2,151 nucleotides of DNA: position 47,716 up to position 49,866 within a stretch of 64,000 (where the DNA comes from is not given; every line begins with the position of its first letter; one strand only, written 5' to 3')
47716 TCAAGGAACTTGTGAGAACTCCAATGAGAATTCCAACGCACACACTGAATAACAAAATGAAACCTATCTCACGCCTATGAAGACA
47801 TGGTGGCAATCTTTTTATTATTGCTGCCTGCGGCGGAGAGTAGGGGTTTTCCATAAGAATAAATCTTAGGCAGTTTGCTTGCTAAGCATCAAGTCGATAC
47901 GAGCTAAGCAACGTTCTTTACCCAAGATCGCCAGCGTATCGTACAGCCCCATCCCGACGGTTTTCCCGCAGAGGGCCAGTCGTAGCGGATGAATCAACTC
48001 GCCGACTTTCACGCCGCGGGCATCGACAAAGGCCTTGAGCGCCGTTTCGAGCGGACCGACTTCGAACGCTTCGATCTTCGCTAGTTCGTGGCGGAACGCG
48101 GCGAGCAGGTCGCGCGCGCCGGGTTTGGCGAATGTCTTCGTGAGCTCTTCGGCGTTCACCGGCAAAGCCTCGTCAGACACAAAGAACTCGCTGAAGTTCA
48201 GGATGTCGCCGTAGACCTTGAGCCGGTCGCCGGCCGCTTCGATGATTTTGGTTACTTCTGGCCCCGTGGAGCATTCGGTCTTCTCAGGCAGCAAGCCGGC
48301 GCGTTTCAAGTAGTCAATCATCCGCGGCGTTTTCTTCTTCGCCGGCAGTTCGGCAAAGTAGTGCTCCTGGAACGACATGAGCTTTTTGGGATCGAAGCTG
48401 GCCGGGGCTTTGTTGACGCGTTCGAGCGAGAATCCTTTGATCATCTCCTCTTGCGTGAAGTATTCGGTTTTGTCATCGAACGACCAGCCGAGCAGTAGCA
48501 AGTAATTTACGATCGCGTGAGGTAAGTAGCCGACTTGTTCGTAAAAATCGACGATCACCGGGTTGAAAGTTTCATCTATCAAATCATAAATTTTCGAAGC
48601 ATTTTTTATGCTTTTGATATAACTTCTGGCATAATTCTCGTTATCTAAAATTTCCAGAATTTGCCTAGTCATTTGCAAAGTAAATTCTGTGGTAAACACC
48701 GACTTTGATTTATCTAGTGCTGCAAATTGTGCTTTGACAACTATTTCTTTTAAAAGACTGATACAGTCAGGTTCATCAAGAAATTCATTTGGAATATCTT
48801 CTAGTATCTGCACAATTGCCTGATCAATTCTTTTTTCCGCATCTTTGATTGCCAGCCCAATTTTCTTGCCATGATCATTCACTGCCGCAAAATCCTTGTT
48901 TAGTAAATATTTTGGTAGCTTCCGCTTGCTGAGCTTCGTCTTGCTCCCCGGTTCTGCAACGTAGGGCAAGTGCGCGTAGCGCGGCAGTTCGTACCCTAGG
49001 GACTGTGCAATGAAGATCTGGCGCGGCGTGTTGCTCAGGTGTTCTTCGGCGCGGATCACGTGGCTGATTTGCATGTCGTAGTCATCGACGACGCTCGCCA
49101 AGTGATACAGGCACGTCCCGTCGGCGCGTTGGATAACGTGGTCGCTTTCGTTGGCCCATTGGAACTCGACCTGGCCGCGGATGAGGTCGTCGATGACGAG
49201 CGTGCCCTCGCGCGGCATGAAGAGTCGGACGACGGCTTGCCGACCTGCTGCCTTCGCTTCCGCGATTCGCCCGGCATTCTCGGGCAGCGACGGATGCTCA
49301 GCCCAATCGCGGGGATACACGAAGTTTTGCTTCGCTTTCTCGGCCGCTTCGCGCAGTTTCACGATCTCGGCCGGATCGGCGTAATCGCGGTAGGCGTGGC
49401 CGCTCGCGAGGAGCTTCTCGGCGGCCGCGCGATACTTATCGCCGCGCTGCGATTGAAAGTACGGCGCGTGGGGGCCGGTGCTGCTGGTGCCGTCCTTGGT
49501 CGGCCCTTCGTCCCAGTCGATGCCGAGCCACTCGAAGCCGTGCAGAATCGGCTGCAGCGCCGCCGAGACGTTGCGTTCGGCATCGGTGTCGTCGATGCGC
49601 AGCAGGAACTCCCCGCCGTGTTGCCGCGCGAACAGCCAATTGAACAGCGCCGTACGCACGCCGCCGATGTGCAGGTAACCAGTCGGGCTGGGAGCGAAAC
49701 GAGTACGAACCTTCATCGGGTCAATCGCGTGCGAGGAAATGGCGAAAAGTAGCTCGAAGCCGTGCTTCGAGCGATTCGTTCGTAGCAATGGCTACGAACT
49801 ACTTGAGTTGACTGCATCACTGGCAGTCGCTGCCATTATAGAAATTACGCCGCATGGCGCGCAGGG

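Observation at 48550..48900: AT-rich, in-frame ~115-codon insertion inside glutamyl-tRNA synthetase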

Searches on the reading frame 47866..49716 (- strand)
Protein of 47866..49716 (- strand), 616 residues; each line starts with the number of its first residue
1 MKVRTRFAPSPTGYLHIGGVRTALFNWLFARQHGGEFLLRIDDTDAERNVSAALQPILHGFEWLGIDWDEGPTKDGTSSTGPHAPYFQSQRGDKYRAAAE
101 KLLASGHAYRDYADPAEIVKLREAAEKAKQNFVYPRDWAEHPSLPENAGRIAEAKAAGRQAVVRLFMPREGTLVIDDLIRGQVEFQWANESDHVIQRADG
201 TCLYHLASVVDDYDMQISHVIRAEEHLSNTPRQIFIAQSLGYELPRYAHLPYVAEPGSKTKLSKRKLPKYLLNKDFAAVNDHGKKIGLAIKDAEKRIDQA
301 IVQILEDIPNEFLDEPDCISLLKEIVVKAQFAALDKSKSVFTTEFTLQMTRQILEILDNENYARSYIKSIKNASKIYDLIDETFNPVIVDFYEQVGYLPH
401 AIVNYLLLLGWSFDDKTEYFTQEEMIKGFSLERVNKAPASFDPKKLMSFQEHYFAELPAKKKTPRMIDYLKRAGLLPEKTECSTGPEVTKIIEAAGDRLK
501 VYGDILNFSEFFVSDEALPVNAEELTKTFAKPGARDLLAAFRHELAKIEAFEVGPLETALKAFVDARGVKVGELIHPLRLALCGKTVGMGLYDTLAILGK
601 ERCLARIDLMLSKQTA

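Call 6: search_protein_families(library=pfam, proteins=[window:47866-49716:-], max_evalue=1)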
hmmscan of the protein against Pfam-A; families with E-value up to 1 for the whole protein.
window:47866-49716:- (616 aa): 3 families
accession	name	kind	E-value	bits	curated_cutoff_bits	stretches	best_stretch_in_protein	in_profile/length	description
PF00749.27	tRNA-synt_1c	-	3.5e-87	292.7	23.4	2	2-275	1-257/314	tRNA synthetases class I (E and Q), catalytic domain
PF19269.4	Anticodon_2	-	5.1e-28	98.7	23.6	1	483-608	11-138/141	Anticodon binding domain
PF18640.6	LepB_N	-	0.19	11.8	25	1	273-353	97-174/183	LepB N-terminal domain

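Call 7: search_solved_structures(query=window:47866-49716:-, show_alignments=2)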
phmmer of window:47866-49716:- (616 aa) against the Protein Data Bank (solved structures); distinct sequences matched with E-value up to 0.001: 44.
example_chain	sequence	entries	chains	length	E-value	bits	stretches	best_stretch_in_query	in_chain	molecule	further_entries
8jpv_A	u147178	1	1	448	1.4e-94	321.2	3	4-109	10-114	Glutamate--tRNA ligase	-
8i9i_A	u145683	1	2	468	1.1e-89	305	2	1-265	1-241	Glutamate--tRNA ligase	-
4gri_A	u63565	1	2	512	2.2e-85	290.8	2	2-265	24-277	Glutamate--tRNA ligase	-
2o5r_A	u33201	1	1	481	8.8e-82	278.9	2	3-265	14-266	Glutamyl-tRNA synthetase 1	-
5h4v_A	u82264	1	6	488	1.8e-79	271.3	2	2-265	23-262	Glutamate--tRNA ligase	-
4g6z_A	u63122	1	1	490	5.6e-79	269.7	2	3-265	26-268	Glutamate-tRNA ligase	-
2ja2_A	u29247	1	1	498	4.8e-78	266.6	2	3-266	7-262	GLUTAMYL-TRNA SYNTHETASE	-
3pny_A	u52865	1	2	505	5.1e-78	266.5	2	3-266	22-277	Glutamyl-tRNA synthetase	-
3pnv_A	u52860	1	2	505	8.2e-78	265.8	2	3-266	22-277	Glutamyl-tRNA synthetase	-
1j09_A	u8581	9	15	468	2.6e-77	264.2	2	3-267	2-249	Glutamyl-tRNA synthetase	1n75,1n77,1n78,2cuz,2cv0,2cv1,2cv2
6brl_A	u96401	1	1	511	3e-77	264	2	2-270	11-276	Glutamate tRNA ligase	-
6b1z_A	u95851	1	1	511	3.1e-77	263.9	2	2-270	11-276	Glutamate--tRNA ligase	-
7k86_A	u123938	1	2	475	7.2e-76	259.4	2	2-265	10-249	Glutamate--tRNA ligase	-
1g59_A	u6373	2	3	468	1.1e-75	258.8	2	3-267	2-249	GLUTAMYL-TRNA SYNTHETASE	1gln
9ymm_A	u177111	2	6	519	1.4e-75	258.4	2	3-269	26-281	Glutamate--tRNA ligase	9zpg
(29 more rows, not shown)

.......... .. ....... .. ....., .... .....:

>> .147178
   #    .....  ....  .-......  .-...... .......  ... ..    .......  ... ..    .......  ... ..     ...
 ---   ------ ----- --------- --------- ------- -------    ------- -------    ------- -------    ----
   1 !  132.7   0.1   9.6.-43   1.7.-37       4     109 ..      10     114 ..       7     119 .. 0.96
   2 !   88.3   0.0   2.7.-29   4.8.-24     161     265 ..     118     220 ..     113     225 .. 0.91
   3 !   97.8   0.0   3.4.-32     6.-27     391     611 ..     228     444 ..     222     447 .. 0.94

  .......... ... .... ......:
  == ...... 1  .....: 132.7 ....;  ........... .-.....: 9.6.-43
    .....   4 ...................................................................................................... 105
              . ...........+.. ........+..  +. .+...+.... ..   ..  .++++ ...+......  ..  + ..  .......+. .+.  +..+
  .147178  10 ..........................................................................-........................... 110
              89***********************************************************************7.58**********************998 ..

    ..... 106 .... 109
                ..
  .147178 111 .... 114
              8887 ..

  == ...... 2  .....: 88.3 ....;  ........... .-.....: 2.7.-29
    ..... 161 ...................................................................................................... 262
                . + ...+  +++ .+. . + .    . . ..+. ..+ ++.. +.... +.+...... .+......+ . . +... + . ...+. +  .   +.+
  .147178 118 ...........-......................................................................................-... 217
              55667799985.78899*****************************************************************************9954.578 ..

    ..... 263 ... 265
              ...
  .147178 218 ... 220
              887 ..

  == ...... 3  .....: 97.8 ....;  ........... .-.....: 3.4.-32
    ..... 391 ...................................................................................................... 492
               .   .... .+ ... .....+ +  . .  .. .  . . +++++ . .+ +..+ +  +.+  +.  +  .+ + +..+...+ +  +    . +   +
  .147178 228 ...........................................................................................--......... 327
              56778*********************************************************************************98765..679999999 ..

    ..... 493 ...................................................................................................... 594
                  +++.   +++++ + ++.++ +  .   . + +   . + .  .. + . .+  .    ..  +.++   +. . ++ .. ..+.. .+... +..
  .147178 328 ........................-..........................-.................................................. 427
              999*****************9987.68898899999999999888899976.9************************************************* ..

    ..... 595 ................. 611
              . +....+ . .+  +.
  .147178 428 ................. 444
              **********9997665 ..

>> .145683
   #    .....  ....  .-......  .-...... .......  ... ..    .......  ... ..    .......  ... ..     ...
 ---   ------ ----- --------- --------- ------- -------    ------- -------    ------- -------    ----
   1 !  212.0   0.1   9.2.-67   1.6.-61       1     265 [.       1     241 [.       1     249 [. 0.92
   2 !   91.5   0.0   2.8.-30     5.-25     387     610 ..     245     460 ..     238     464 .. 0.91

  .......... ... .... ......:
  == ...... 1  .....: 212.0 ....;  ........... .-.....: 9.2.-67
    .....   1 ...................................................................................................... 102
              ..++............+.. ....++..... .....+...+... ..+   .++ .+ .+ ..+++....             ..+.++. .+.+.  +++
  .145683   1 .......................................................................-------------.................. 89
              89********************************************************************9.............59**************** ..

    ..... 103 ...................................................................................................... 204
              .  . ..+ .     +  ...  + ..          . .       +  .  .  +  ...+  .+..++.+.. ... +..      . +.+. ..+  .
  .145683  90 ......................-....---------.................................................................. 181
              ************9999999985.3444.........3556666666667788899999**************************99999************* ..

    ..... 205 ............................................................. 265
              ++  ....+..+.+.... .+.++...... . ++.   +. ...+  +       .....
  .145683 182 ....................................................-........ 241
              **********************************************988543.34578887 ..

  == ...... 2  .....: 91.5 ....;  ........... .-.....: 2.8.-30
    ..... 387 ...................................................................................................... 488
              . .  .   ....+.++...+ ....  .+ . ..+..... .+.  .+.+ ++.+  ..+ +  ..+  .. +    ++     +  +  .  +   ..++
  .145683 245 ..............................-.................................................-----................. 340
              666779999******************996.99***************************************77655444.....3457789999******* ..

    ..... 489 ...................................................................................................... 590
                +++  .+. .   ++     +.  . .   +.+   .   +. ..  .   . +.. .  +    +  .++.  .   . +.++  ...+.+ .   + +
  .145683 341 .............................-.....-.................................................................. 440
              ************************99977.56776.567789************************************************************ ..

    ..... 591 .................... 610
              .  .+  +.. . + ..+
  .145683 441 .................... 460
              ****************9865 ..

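Call 8: find_homologous_proteins(query=window:47866-49716:-)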
Query window:47866-49716:- (616 aa): 8000 proteins with E <= 0.001 among 8000 candidates; the best 120 are listed.
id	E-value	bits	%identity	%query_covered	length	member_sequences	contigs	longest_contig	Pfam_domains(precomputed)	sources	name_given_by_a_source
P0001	0.0e+0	1402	100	100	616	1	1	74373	PF19269.5,PF00749.28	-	-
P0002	0.0e+0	1088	93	47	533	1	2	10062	PF19269.5,PF00749.28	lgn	-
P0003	0.0e+0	1084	90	50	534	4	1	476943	PF19269.5,PF00749.28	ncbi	-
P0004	0.0e+0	1068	77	100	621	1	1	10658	PF19269.5,PF00749.28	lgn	-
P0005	0.0e+0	1024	90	47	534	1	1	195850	PF19269.5,PF00749.28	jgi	-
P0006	3.2e-247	840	63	99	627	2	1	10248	PF19269.5,PF00749.28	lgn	-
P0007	2.0e-240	818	56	68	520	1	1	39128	PF19269.5,PF00749.28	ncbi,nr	ncbi:MAG: glutamate--tRNA ligase [Pirellulales bacterium]|nr:glutamate--tRNA ligase [Pirellulales ba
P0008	2.1e-231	788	58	65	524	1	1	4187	PF19269.5,PF00749.28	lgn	-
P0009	3.9e-223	761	75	47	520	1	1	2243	PF19269.5,PF00749.28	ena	-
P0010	2.5e-222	758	75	47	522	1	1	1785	PF19269.5,PF00749.28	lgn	-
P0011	1.6e-221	755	69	50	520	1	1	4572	PF19269.5,PF00749.28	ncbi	-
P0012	1.4e-220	752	75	47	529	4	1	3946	PF19269.5,PF00749.28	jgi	jgi:glutamyl-tRNA synthetase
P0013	1.4e-220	752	75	47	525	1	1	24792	PF19269.5,PF00749.28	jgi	jgi:glutamyl-tRNA synthetase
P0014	2.8e-220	751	74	47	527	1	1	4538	PF19269.5,PF00749.28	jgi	jgi:glutamyl-tRNA synthetase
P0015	3.3e-220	751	74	47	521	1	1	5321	PF19269.5,PF00749.28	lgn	-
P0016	4.7e-220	750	69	50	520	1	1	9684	PF19269.5,PF00749.28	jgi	jgi:glutamyl-tRNA synthetase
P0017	1.1e-219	749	74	47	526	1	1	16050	PF19269.5,PF00749.28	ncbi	-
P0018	3.2e-219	748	71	50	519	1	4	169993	PF19269.5,PF00749.28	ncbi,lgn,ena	-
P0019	3.8e-219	747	73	47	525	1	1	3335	PF19269.5,PF00749.28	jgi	jgi:glutamyl-tRNA synthetase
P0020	4.5e-219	747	67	50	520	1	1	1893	PF19269.5,PF00749.28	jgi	jgi:glutamyl-tRNA synthetase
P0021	7.2e-219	747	70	50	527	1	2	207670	PF19269.5,PF00749.28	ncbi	ncbi:MAG: glutamate--tRNA ligase [Pirellulales bacterium]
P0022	7.6e-219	746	70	50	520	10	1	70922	PF19269.5,PF00749.28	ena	-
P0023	8.8e-219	746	71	50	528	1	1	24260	PF19269.5,PF00749.28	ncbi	ncbi:MAG: glutamate--tRNA ligase [Pirellulales bacterium]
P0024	1.4e-218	746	69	50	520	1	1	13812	PF19269.5,PF00749.28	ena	-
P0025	1.7e-218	745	74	47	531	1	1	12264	PF19269.5,PF00749.28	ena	-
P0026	1.9e-218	745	69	50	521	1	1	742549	PF19269.5,PF00749.28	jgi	jgi:glutamyl-tRNA synthetase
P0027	3.3e-218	744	74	47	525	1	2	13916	PF19269.5,PF00749.28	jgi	jgi:glutamyl-tRNA synthetase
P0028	3.5e-218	744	71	50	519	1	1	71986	PF19269.5,PF00749.28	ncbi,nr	ncbi:MAG: glutamate--tRNA ligase [Planctomycetota bacterium]|nr:MAG: glutamate--tRNA ligase [Plancto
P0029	4.0e-218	744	68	56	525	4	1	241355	PF19269.5,PF00749.28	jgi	jgi:glutamyl-tRNA synthetase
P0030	4.6e-218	744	68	50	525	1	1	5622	PF19269.5,PF00749.28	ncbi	-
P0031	7.3e-218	743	68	50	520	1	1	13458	PF19269.5,PF00749.28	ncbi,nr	ncbi:MAG: glutamate--tRNA ligase [Planctomycetia bacterium]|nr:glutamate--tRNA ligase [Planctomyceti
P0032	7.4e-218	743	72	46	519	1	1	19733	PF19269.5,PF00749.28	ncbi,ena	-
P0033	1.1e-217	743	70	50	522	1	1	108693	PF19269.5,PF00749.28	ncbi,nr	ncbi:MAG: glutamate--tRNA ligase [Planctomycetes bacterium]|nr:glutamate--tRNA ligase [Planctomyceto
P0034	1.3e-217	742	55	64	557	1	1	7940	PF19269.5,PF00749.28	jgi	-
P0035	1.5e-217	742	72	47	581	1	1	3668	PF19269.5,PF00749.28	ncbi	-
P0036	1.8e-217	742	74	45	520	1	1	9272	PF19269.5,PF00749.28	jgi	jgi:glutamyl-tRNA synthetase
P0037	2.5e-217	741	71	52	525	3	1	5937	PF19269.5,PF00749.28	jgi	jgi:glutamyl-tRNA synthetase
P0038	3.6e-217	741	68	50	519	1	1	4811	PF19269.5,PF00749.28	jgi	jgi:glutamyl-tRNA synthetase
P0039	3.8e-217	741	71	47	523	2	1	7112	PF19269.5,PF00749.28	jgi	-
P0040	3.9e-217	741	69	50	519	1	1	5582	PF19269.5,PF00749.28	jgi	jgi:glutamyl-tRNA synthetase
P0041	5.2e-217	740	75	47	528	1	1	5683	PF19269.5,PF00749.28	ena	-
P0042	8.5e-217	740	70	52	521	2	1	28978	PF19269.5,PF00749.28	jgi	jgi:glutamyl-tRNA synthetase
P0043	1.4e-216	739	68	50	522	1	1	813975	PF19269.5,PF00749.28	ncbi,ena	-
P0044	1.7e-216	739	69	50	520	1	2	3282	PF19269.5,PF00749.28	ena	-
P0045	1.8e-216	739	74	47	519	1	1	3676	PF19269.5,PF00749.28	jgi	jgi:glutamyl-tRNA synthetase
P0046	1.9e-216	739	69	50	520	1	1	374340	PF19269.5,PF00749.28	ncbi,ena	-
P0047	2.0e-216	738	70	50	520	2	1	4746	PF19269.5,PF00749.28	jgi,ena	jgi:glutamyl-tRNA synthetase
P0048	2.1e-216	738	69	50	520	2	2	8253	PF19269.5,PF00749.28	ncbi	-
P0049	2.3e-216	738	70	50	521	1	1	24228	PF19269.5,PF00749.28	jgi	jgi:glutamyl-tRNA synthetase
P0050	2.7e-216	738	71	47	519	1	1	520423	PF19269.5,PF00749.28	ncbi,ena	-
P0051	2.9e-216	738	67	49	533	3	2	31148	PF19269.5,PF00749.28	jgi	jgi:glutamyl-tRNA synthetase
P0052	5.0e-216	737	73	47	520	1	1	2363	PF19269.5,PF00749.28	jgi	jgi:glutamyl-tRNA synthetase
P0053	7.3e-216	737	68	50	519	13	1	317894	PF19269.5,PF00749.28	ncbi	-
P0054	8.2e-216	736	63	56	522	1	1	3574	PF19269.5,PF00749.28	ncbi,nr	ncbi:MAG: glutamate--tRNA ligase [Planctomycetales bacterium]|nr:glutamate--tRNA ligase [Planctomyce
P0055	1.1e-215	736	73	47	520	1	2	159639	PF19269.5,PF00749.28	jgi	-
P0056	1.1e-215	736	69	47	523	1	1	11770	PF19269.5,PF00749.28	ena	-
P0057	1.2e-215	736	66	50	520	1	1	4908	PF19269.5,PF00749.28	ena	-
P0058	1.6e-215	735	54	65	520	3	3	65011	PF19269.5,PF00749.28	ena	-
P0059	1.7e-215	735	70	50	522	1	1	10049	PF19269.5,PF00749.28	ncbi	-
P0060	1.8e-215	735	74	47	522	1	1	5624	PF19269.5,PF00749.28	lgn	-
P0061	3.2e-215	735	66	56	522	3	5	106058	PF19269.5,PF00749.28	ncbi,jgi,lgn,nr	ncbi:MAG: glutamate--tRNA ligase [Bythopirellula sp.]|nr:glutamate--tRNA ligase [Bythopirellula sp.]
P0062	3.2e-215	735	63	52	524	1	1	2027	PF19269.5,PF00749.28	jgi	-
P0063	3.4e-215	734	72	47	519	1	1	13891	PF19269.5,PF00749.28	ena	-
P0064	4.6e-215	734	74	47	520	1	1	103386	PF19269.5,PF00749.28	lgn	-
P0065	7.3e-215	733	69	50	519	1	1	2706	PF19269.5,PF00749.28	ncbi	-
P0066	8.1e-215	733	69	50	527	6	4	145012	PF19269.5,PF00749.28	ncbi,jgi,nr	ncbi:MAG TPA: glutamate--tRNA ligase [Pirellulales bacterium]|jgi:glutamyl-tRNA synthetase|nr:glutam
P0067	9.0e-215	733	66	50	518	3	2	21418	PF19269.5,PF00749.28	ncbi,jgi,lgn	jgi:glutamyl-tRNA synthetase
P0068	9.3e-215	733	65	50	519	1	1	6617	PF19269.5,PF00749.28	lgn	-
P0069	9.9e-215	733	69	50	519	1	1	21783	PF19269.5,PF00749.28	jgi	jgi:glutamyl-tRNA synthetase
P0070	1.0e-214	733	71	47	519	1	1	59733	PF19269.5,PF00749.28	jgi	jgi:glutamyl-tRNA synthetase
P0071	1.1e-214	733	69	50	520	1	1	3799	PF19269.5,PF00749.28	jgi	jgi:glutamyl-tRNA synthetase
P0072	1.2e-214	733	63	56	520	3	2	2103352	PF19269.5,PF00749.28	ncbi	-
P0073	1.5e-214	732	73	47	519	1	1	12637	PF19269.5,PF00749.28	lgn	-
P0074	1.5e-214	732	50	71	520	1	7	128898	PF19269.5,PF00749.28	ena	-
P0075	1.8e-214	732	73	46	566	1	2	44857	PF19269.5,PF00749.28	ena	-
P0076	1.9e-214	732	68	50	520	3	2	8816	PF19269.5,PF00749.28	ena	-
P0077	2.2e-214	732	70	47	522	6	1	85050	PF19269.5,PF00749.28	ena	-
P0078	2.3e-214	732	69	50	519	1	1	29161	PF19269.5,PF00749.28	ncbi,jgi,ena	jgi:glutamyl-tRNA synthetase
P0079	2.4e-214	732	56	99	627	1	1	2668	PF19269.5,PF00749.28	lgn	-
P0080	2.5e-214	732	71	47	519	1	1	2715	PF19269.5,PF00749.28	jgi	-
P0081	2.5e-214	732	69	50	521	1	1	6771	PF19269.5,PF00749.28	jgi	jgi:glutamyl-tRNA synthetase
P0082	2.8e-214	731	66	50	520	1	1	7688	PF19269.5,PF00749.28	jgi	jgi:glutamyl-tRNA synthetase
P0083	2.9e-214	731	69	50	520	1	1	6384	PF19269.5,PF00749.28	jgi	jgi:glutamyl-tRNA synthetase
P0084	3.7e-214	731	69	50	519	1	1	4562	PF19269.5,PF00749.28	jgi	jgi:glutamyl-tRNA synthetase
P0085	3.8e-214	731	67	50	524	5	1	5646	PF19269.5,PF00749.28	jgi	jgi:glutamyl-tRNA synthetase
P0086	3.9e-214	731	68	50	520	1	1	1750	PF19269.5,PF00749.28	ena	-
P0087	4.2e-214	731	67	50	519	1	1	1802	PF19269.5,PF00749.28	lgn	-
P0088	4.4e-214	731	66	50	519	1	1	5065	PF19269.5,PF00749.28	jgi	jgi:glutamyl-tRNA synthetase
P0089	4.5e-214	731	69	50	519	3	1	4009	PF19269.5,PF00749.28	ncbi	-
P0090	4.7e-214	731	65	50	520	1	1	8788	PF19269.5,PF00749.28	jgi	jgi:glutamyl-tRNA synthetase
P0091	4.9e-214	731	70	50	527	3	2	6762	PF19269.5,PF00749.28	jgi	jgi:glutamyl-tRNA synthetase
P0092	4.9e-214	731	67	50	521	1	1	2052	PF19269.5,PF00749.28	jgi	jgi:glutamyl-tRNA synthetase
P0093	5.5e-214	730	66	50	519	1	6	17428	PF19269.5,PF00749.28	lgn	-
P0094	7.6e-214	730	68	50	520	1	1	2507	PF19269.5,PF00749.28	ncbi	-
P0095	9.4e-214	730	72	47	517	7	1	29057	PF19269.5,PF00749.28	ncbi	-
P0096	9.7e-214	730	67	50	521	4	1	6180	PF19269.5,PF00749.28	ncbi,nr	ncbi:MAG: glutamate--tRNA ligase [Planctomycetales bacterium]|nr:glutamate--tRNA ligase [Planctomyce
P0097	1.0e-213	730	69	47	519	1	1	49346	PF19269.5,PF00749.28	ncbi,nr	ncbi:MAG: glutamate--tRNA ligase [Planctomycetia bacterium]|nr:glutamate--tRNA ligase [Planctomyceti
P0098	1.1e-213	729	67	50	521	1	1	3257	PF19269.5,PF00749.28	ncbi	-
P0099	1.2e-213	729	70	47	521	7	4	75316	PF19269.5,PF00749.28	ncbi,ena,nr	ncbi:MAG: glutamate--tRNA ligase [Planctomycetaceae bacterium]|nr:glutamate--tRNA ligase [Planctomyc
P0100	1.2e-213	729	66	50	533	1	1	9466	PF19269.5,PF00749.28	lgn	-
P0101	1.4e-213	729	68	50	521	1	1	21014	PF19269.5,PF00749.28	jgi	-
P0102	1.4e-213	729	73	47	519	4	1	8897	PF19269.5,PF00749.28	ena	-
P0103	1.6e-213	729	67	50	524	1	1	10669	PF19269.5,PF00749.28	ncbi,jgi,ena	jgi:glutamyl-tRNA synthetase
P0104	1.6e-213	729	48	99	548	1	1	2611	PF19269.5,PF00749.28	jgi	jgi:glutamyl-tRNA synthetase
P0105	1.8e-213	729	66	50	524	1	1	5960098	PF19269.5,PF00749.28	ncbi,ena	-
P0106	2.1e-213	728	69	50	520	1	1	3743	PF19269.5,PF00749.28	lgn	-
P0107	2.6e-213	728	69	47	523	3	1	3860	PF19269.5,PF00749.28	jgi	jgi:glutamyl-tRNA synthetase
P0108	2.7e-213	728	51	69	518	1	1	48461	PF19269.5,PF00749.28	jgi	jgi:glutamyl-tRNA synthetase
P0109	3.2e-213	728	72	47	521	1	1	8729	PF19269.5,PF00749.28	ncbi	-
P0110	3.4e-213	728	51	71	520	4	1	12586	PF19269.5,PF00749.28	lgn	-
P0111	3.9e-213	728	69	50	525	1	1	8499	PF19269.5,PF00749.28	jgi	-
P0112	6.5e-213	727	69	47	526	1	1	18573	PF19269.5,PF00749.28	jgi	-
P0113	6.8e-213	727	68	50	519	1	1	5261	PF19269.5,PF00749.28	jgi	jgi:glutamyl-tRNA synthetase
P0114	7.8e-213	727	73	47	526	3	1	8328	PF19269.5,PF00749.28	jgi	jgi:glutamyl-tRNA synthetase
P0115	8.8e-213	726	65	50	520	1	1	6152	PF19269.5,PF00749.28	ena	-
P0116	8.9e-213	726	70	46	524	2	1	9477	PF19269.5,PF00749.28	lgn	-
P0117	8.9e-213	726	71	46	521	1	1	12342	PF19269.5,PF00749.28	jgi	jgi:glutamyl-tRNA synthetase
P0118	9.6e-213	726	53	65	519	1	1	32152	PF19269.5,PF00749.28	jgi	jgi:glutamyl-tRNA synthetase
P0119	1.0e-212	726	66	50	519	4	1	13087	PF19269.5,PF00749.28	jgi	jgi:glutamyl-tRNA synthetase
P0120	1.1e-212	726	69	47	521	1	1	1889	PF19269.5,PF00749.28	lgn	-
